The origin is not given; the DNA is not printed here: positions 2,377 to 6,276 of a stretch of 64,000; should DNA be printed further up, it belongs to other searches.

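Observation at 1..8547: Operon of a 2007-aa secreted LamG/FN3 giant protein followed by five class-III-signal-peptide pilin-like genes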

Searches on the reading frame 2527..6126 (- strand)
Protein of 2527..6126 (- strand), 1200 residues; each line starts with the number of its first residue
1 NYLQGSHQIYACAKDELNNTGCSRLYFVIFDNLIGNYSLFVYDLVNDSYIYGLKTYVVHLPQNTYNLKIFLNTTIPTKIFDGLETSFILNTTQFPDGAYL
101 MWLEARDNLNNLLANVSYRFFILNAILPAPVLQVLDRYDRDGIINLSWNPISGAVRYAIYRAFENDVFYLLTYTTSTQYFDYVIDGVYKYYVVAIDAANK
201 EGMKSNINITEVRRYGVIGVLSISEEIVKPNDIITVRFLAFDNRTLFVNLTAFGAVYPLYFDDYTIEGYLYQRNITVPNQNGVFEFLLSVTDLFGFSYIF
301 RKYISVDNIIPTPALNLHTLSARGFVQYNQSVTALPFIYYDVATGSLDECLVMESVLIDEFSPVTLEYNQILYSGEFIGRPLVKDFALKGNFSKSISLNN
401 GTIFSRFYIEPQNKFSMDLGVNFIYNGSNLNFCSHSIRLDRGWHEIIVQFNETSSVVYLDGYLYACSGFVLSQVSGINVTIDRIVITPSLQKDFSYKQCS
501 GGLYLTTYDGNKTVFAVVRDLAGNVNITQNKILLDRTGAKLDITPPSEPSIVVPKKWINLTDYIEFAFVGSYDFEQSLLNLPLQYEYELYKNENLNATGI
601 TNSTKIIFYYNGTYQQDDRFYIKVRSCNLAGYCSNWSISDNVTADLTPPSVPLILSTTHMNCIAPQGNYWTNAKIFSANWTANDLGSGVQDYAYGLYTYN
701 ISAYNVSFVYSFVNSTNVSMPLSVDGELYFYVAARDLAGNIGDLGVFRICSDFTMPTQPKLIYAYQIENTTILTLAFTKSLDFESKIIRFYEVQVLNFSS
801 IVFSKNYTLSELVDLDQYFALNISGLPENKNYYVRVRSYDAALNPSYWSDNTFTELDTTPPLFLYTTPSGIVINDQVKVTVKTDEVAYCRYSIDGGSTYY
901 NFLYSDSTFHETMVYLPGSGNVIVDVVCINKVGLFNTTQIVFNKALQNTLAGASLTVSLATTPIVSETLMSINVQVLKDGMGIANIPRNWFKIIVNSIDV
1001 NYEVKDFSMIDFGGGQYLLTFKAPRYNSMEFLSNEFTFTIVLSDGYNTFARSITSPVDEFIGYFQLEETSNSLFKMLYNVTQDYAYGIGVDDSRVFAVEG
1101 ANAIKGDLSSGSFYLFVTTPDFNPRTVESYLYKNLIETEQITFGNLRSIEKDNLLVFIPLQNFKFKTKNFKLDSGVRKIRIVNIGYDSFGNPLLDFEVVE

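Call 55: search_protein_representatives(protein=window:2527-6126:-)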
Query: 1200 residues. Proteins with E-value up to 0.001 (for the whole library): 1395; up to 1e-10: 379; up to 1e-30: 47. The best 150 are listed.
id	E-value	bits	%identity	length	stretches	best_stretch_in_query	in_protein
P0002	0.0e+00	1656.1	58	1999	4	2-1199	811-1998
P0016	6.0e-271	918.4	41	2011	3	2-1197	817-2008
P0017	7.1e-111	388.3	32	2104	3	3-1089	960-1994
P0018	2.3e-80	287.2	33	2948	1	3-1027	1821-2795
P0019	2.0e-60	221.2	30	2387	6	724-1191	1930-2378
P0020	3.3e-53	197.3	30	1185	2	505-1141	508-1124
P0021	1.4e-52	195.2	30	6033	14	496-697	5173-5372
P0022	1.4e-52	195.2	31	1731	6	700-1191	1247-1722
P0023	1.1e-51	192.2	38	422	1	2-368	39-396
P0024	3.0e-50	187.5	32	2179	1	504-1189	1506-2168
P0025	3.3e-49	184.0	29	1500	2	504-1198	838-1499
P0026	7.3e-48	179.6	30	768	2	505-1159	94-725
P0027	2.5e-46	174.5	30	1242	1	498-1199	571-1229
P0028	1.4e-45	172.1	29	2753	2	504-1134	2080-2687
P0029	2.0e-45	171.5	31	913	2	496-1145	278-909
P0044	6.9e-36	139.9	29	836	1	505-1196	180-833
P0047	4.0e-34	134.1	30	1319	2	504-1160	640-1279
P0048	4.2e-34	134.0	30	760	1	505-1146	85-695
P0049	1.6e-33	132.0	29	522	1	725-1191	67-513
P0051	4.3e-33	130.7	29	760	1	505-1181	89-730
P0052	1.5e-32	128.8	26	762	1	505-1183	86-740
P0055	2.3e-31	124.9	26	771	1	499-1133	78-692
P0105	4.5e-23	97.5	28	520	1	709-1190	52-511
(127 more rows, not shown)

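Call 58: search_protein_families(library=pfam, proteins=[P0048, P0051, P0052, P0055, P0049, P0105, P0026, P0044], max_evalue=0.1)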
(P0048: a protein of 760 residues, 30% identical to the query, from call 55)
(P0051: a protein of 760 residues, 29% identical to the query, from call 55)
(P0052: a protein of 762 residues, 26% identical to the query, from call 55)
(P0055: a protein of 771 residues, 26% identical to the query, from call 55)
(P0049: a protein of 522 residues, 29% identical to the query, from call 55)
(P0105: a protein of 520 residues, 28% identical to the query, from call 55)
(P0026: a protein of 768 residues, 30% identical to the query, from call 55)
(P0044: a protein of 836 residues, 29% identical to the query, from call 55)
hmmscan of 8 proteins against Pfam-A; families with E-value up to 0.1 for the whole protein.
P0048 (760 aa): 1 family
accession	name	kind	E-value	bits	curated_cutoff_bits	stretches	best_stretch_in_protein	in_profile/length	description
PF13750.12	Big_3_3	-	0.0016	18.5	27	1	296-347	11-61/157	Bacterial Ig-like domain (group 3)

P0051 (760 aa): 5 families
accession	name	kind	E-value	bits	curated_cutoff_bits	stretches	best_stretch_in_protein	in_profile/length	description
PF00630.25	Filamin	-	0.0061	17.8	26.9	1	516-594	7-83/93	Filamin/ABP280 repeat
PF00041.27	fn3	-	0.016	15.8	25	0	346-417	11-74/84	Fibronectin type III domain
PF07495.19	Y_Y_Y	-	0.037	14.4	26.6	1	283-318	17-52/65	Y_Y_Y domain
PF23265.1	Ig-like_KY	-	0.062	13.9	27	0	297-327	84-116/129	KY-like, immunoglobulin-like domain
PF19077.6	Big_13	-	0.099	13.6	27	0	300-330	71-101/102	Bacterial Ig-like domain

P0052 (762 aa): 2 families
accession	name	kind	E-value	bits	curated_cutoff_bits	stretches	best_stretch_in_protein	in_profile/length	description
PF00041.27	fn3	-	4e-05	24.2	25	1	342-418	10-79/84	Fibronectin type III domain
PF25788.1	Ig_Rha78A_N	-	0.039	14.6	27.4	0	338-423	10-100/105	Rha78A-like, N-terminal immunoglobulin domain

P0055 (771 aa): 1 family
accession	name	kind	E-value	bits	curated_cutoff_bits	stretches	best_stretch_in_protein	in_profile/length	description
PF00041.27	fn3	-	0.00021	21.9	25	0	342-387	7-46/84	Fibronectin type III domain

P0049 (522 aa): 10 families
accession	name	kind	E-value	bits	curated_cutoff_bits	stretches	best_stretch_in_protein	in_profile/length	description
PF00041.27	fn3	-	5.6e-10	39.7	25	1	100-189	2-82/84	Fibronectin type III domain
PF19077.6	Big_13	-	3.3e-07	31.2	27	1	53-94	58-101/102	Bacterial Ig-like domain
PF14292.12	SusE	-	7e-05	23.4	25.2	1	111-170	31-90/106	SusE outer membrane protein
PF25059.1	FN3_DSCAM-DSCAML_C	-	0.0026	18.5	39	1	146-189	37-79/89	DSCAM/DSCAML C-terminal Fn3-like domain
PF16656.11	Pur_ac_phosph_N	-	0.0027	18.7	30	1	111-186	11-87/93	Purple acid Phosphatase, N-terminal domain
PF14524.12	Wzt_C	-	0.0058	17.1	30.4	1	300-382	48-130/143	Wzt C-terminal domain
PF12245.14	Big_3_2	-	0.017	15.7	23.3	1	63-95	89-122/122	Bacterial Ig-like domain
PF24421.1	Ig_J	-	0.041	14.4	29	0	132-187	43-97/104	Tip attachment protein J, Ig-like domain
PF22058.2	X25_BaPul_like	-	0.075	13.6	27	0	337-371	28-60/87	Pullulanase X25 domain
PF10179.15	NDNF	-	0.08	13.4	27.3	0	151-184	85-118/127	Neuron-derived neurotrophic factor, first Fn(III) domain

P0105 (520 aa): 9 families
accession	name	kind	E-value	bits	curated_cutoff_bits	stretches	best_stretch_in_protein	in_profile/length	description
PF19077.6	Big_13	-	1.4e-08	35.6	27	1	65-96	71-102/102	Bacterial Ig-like domain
PF00630.25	Filamin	-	3.2e-06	28.3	26.9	1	280-363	3-84/93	Filamin/ABP280 repeat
PF00041.27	fn3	-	9e-05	23.1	25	1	110-181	10-74/84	Fibronectin type III domain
PF13750.12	Big_3_3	-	0.003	17.7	27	0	62-114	8-60/157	Bacterial Ig-like domain (group 3)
PF09134.16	Invasin_D3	-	0.0078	17.2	33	1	333-362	54-84/98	Invasin, domain 3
PF13620.12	CarboxypepD_reg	-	0.01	16.6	32.3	0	337-373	35-69/82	Carboxypeptidase regulatory-like domain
PF23616.1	Ig_GEX2_N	-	0.012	16.2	27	0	323-364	53-94/105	GEX2 N-terminal Ig-like domain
PF07495.19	Y_Y_Y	-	0.012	15.9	26.6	1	54-93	23-61/65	Y_Y_Y domain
PF15418.12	DUF4625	-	0.087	13.5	27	0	66-85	103-122/131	Domain of unknown function (DUF4625)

P0026 (768 aa): 6 families
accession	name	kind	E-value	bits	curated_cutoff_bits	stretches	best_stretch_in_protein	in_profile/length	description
PF07495.19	Y_Y_Y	-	1.2e-05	25.5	26.6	1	305-338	30-64/65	Y_Y_Y domain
PF19077.6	Big_13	-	0.00033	21.5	27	1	306-340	68-102/102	Bacterial Ig-like domain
PF00041.27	fn3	-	0.0021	18.7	25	0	358-434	14-83/84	Fibronectin type III domain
PF09134.16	Invasin_D3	-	0.005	17.8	33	1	580-619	54-93/98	Invasin, domain 3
PF06486.16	DUF1093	-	0.029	15.5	26.3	0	499-539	28-67/81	Protein of unknown function (DUF1093)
PF24421.1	Ig_J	-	0.031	14.8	29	0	304-339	67-102/104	Tip attachment protein J, Ig-like domain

P0044 (836 aa): 8 families
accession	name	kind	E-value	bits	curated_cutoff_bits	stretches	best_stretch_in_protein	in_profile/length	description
PF00041.27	fn3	-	5.8e-05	23.7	25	0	336-406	13-74/84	Fibronectin type III domain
PF00630.25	Filamin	-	7.7e-05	23.9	26.9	1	631-681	32-83/93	Filamin/ABP280 repeat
PF19077.6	Big_13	-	0.00048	21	27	0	388-420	71-102/102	Bacterial Ig-like domain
PF24421.1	Ig_J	-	0.0044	17.6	29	0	443-502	31-90/104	Tip attachment protein J, Ig-like domain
PF17957.7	Big_7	-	0.01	16.9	24.1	0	625-678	21-70/70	Bacterial Ig domain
PF14292.12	SusE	-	0.012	16.2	25.2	1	430-487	22-83/106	SusE outer membrane protein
PF16484.10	CPT_N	-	0.058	13.8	27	0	304-335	10-41/47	Carnitine O-palmitoyltransferase N-terminus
PF23265.1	Ig-like_KY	-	0.082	13.5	27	0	651-686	70-105/129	KY-like, immunoglobulin-like domain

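Call 59: predict_structure(alignment_id=A3)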
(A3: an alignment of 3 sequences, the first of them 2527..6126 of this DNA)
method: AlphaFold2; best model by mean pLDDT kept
length: 1200 residues; sequences in the alignment: 3
mean_pLDDT: 33.0   pTM: 0.25
mean pLDDT of the five models: 33.0, 32.4, 31.0, 29.0, 27.5
residues with pLDDT >= 90: 0; 70-90: 12; 50-70: 88; < 50: 1100
segments of 3 or more residues with pLDDT < 50: 1-406, 448-456, 460-465, 467-764, 781-787, 798-800, 829-831, 840-893, 895-994, 996-1200
pLDDT, mean of each block of 10 residues (from residue 1): 25 29 30 31 30 33 33 31 32 29 29 32 29 31 28 27 23 26 27 30 34 30 37 38 31 33 31 29 27 23 22 23 24 23 23 26 23 23 35 36 44 52 63 67 50 45 42 25 23 23 25 24 24 27 25 22 24 24 24 29 28 25 26 26 24 26 25 26 28 27 25 23 27 28 28 34 52 57 44 56 67 58 64 53 31 28 32 37 40 46 36 41 44 34 30 30 33 38 40 46 45 41 39 40 34 24 28 32 35 34 36 35 30 30 27 24 25 31 34 34
secondary structure, 60 per line:
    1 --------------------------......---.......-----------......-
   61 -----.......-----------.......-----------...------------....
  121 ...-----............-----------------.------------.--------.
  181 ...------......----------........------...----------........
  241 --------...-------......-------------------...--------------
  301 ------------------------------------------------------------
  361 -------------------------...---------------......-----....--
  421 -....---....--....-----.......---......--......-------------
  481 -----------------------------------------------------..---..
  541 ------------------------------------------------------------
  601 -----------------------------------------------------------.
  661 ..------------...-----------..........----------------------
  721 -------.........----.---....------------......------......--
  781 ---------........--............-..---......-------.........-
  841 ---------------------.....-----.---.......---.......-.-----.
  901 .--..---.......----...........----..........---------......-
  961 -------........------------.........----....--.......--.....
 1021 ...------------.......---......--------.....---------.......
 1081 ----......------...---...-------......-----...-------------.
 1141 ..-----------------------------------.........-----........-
elements in order (helices of 4 or more, strands of 3 or more residues): E27-32 E36-42 E54-59 E66-72 E84-90 E102-104 E117-123 H129-140 H180-183 E190-195 E206-213 E220-222 E233-240 E249-251 E259-264 E284-286 E386-388 E404-409 E415-418 E422-425 E429-432 E435-438 E444-450 E454-459 E462-467 E675-677 E689-698 E728-736 E745-748 E761-766 E773-778 E790-797 E800-808 E818-823 E831-839 E862-866 E876-882 E886-892 E909-915 E920-930 E935-944 E954-959 E968-975 E991-996 E1001-1004 E1007-1013 E1016-1023 E1036-1042 H1046-1051 E1060-1064 E1074-1080 E1085-1090 E1097-1099 E1103-1105 E1113-1118 E1140-1142 E1178-1186 E1192-1199

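Call 63: find_encoding_contigs(protein=P0047, flank=10000, max_places=4)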
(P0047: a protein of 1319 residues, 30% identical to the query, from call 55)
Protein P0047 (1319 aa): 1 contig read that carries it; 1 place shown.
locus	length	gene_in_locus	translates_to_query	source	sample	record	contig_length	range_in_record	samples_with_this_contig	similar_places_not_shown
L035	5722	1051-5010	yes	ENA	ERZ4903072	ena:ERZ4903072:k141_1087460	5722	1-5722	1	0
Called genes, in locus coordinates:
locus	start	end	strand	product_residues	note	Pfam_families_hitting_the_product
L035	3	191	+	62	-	?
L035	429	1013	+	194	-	-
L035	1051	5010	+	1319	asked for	-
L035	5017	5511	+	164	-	-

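Call 64: find_encoding_contigs(protein=P0048, flank=10000, max_places=4)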
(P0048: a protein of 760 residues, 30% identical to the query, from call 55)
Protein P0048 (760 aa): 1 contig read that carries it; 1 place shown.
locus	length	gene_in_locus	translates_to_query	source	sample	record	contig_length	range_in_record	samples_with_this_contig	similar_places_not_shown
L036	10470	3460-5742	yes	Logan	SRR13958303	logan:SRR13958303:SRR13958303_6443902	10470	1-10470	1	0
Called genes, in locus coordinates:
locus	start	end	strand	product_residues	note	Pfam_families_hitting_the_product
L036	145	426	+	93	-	-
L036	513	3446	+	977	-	PF00041:fn3 (weak)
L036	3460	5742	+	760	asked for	-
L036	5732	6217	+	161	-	-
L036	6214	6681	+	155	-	-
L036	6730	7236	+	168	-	-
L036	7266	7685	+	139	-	-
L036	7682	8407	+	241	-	-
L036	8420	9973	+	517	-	PF00437:T2SSE, PF27713:UCP018868 (weak)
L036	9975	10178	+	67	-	-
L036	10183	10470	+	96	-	?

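Call 68: find_encoding_contigs(protein=P0016, flank=10000, max_places=3)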
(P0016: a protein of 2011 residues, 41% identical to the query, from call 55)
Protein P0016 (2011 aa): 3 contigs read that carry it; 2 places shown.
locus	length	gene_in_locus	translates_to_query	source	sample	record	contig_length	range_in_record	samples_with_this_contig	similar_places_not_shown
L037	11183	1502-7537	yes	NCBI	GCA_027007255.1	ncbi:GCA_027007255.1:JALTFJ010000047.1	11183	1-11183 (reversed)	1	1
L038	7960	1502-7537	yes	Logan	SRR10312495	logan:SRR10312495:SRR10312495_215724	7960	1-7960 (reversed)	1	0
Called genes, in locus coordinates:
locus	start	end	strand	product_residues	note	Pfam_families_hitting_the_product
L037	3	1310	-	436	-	?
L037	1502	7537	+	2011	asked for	PF13385:Laminin_G_3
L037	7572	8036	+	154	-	-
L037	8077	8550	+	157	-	-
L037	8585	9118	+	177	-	-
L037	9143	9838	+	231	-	-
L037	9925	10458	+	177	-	-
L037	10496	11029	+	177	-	-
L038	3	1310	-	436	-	?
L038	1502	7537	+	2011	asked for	PF13385:Laminin_G_3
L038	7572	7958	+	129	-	?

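Call 69: find_encoding_contigs(protein=P0051, flank=10000, max_places=3)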
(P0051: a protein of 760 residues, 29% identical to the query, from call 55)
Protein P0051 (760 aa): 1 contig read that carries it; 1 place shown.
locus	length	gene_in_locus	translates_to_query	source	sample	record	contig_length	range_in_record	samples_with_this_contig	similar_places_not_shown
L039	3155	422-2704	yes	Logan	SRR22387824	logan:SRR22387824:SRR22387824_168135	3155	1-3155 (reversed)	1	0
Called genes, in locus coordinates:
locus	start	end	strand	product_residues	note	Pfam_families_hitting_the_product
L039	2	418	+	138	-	?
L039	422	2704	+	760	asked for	-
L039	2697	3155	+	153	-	?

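Call 74: find_related_loci(query=A6, collection=metagenome_contigs, flank=10000)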
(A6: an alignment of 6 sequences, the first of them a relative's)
Query A6 (760 aa) in metagenome_contigs; peptide patterns used: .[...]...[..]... (x = any residue, [..] = any of these).
123 stretches matched a pattern; 2 encode a relative of the query (tblastn E <= 1e-3); 2 distinct loci.
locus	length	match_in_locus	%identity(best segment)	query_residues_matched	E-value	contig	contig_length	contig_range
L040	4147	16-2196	36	25-753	1e-125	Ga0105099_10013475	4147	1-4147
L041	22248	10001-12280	33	27-757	4e-87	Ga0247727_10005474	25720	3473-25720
